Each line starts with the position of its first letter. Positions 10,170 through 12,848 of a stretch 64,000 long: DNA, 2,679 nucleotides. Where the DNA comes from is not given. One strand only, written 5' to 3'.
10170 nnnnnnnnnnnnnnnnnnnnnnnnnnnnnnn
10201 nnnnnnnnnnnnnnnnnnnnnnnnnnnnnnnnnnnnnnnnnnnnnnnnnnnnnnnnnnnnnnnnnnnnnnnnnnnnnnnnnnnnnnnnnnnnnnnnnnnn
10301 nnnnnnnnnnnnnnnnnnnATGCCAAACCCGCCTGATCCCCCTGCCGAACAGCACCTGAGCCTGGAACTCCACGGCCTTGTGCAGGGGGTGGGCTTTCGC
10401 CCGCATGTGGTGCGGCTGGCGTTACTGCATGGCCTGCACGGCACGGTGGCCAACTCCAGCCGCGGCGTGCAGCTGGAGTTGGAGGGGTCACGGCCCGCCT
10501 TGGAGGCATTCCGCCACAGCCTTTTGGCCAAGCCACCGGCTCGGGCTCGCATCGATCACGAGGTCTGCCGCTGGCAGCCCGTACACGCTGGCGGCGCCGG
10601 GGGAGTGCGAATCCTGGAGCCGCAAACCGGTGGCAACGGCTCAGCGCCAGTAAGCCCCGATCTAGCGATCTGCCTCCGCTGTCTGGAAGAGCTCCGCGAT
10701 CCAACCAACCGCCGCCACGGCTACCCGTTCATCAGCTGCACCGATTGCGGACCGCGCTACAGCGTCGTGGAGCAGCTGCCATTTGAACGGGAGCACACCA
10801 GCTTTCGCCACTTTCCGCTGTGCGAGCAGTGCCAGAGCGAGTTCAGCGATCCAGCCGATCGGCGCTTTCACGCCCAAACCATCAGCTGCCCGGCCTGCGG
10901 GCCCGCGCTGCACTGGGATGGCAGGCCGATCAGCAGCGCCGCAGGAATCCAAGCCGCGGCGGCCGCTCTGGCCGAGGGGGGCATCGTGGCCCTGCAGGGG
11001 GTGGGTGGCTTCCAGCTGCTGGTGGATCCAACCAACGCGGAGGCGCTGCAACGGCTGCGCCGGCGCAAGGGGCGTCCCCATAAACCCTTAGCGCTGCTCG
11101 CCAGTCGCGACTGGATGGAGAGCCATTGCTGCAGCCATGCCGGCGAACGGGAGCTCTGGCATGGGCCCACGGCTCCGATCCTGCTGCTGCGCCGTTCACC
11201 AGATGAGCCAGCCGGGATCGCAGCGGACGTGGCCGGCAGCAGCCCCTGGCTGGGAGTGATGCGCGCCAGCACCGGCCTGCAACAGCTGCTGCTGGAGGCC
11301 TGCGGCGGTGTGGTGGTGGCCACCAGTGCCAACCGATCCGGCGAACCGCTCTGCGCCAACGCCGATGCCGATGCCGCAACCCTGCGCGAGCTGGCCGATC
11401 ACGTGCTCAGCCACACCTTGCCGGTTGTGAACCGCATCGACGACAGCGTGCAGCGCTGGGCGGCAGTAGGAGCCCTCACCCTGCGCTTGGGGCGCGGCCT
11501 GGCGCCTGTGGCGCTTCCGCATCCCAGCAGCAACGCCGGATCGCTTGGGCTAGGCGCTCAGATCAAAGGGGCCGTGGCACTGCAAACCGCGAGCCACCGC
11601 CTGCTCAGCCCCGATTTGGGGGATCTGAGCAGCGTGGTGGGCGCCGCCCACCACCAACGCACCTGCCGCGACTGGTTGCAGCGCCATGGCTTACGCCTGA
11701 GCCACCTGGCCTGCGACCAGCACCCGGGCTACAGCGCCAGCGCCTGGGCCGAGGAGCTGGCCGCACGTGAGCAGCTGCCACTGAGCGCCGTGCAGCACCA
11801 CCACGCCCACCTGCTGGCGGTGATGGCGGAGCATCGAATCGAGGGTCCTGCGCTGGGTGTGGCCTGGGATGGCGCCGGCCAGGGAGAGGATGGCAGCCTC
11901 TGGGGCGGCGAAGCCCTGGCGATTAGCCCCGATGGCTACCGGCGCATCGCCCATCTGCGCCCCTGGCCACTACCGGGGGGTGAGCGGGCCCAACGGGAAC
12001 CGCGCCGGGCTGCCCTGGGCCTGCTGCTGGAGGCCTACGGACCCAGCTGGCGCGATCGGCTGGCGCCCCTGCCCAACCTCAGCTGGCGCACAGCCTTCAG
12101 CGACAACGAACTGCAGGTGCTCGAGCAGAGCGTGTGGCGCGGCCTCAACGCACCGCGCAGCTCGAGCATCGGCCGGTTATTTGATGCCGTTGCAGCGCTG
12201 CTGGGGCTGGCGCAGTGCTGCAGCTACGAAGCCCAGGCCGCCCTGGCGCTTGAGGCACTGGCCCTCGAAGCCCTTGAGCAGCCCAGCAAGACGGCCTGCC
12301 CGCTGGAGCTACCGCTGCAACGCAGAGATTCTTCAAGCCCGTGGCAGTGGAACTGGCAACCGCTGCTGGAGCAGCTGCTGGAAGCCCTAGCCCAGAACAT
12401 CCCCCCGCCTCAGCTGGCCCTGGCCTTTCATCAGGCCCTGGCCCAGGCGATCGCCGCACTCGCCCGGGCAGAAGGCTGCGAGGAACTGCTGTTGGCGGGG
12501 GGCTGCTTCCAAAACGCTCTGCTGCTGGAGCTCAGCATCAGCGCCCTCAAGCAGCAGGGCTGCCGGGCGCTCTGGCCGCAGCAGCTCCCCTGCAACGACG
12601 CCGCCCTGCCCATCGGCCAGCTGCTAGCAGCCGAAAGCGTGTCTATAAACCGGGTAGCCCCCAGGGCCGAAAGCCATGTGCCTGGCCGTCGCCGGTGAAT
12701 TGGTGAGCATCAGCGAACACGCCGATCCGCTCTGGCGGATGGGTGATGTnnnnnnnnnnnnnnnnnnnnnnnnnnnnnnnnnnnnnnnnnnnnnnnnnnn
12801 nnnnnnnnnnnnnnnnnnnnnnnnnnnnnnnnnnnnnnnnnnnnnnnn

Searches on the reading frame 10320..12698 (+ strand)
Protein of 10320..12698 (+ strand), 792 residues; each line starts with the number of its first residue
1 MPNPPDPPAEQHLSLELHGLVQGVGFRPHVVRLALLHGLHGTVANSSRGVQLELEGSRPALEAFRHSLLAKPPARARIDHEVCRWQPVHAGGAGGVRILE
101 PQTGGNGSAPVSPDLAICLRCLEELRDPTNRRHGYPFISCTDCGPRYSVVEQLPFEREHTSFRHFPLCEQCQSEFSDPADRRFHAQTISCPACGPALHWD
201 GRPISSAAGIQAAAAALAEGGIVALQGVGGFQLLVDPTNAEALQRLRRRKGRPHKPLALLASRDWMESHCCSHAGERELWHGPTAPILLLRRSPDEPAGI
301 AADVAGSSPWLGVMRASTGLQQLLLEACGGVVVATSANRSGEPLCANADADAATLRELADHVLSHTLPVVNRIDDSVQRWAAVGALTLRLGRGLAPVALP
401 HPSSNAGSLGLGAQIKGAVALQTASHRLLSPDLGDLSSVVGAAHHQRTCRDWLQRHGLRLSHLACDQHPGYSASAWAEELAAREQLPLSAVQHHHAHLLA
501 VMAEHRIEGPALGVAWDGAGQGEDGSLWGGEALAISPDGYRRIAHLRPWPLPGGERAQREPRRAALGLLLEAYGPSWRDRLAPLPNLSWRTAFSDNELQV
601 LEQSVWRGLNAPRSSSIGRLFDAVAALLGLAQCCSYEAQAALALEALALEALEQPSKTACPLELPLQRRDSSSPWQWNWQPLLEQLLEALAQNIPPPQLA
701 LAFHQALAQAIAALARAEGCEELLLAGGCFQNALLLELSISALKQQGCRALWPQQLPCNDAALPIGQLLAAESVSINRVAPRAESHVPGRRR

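Call 58: search_protein_families(library=pfam, proteins=[window:10320-12698:+], max_evalue=0.00001)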
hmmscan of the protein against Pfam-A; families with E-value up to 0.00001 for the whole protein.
window:10320-12698:+ (792 aa): 5 families
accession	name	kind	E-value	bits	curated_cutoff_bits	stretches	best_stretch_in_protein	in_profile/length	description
PF22521.2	HypF_C_2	-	1.4e-68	231.7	27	1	513-767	1-241/241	Carbamoyltransferase, Kae1-like Domain, second subdomain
PF07503.17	zf-HYPF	-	7.6e-31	106.1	23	2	117-149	1-33/34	HypF finger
PF01300.24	Sua5_yciO_yrdC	-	6.9e-30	104.3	25.1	1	216-389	2-176/178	Telomere recombination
PF17788.7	HypF_C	-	1.1e-23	84.2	23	1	406-504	4-99/99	HypF Kae1-like domain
PF00708.24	Acylphosphatase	-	3.3e-16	59.8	22.5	1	15-81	3-69/85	Acylphosphatase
